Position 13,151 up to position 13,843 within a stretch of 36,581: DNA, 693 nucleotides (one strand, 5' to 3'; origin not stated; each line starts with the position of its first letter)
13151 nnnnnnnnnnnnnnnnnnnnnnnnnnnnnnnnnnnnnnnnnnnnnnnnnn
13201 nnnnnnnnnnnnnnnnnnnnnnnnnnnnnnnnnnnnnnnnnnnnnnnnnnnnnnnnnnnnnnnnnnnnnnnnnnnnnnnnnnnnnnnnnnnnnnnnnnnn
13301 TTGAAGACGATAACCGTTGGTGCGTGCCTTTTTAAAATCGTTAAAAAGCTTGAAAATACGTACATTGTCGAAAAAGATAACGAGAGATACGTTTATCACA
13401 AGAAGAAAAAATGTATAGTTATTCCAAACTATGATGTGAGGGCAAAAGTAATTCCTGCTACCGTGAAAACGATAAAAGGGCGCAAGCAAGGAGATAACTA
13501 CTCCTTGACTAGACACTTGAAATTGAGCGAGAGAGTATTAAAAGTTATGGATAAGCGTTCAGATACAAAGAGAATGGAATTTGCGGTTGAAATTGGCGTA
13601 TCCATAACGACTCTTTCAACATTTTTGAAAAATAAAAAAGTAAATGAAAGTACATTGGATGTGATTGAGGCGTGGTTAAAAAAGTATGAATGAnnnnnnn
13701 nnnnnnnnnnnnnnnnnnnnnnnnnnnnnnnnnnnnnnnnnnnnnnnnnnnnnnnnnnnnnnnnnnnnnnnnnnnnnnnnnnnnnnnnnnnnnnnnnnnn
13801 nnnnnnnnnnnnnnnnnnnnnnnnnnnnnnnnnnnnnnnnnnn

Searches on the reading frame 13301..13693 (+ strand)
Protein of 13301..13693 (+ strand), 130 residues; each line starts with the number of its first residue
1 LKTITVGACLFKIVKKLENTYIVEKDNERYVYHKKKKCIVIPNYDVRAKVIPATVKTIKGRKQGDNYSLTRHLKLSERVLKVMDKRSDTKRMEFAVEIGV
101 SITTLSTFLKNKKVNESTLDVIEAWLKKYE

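Call 18: search_protein_families(library=pfam, proteins=[window:13301-13693:+], max_evalue=0.01)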
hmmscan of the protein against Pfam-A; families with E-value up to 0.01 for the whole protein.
window:13301-13693:+ (130 aa): 1 family
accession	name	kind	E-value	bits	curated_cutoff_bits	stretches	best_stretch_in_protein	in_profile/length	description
PF00356.27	LacI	-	0.0046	17.2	27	0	95-127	6-39/46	Bacterial regulatory proteins, lacI family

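Call 30: search_protein_families(library=phrogs, proteins=[window:13301-13693:+], max_evalue=0.001)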
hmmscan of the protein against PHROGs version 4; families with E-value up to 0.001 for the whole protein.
window:13301-13693:+ (130 aa): 0 families
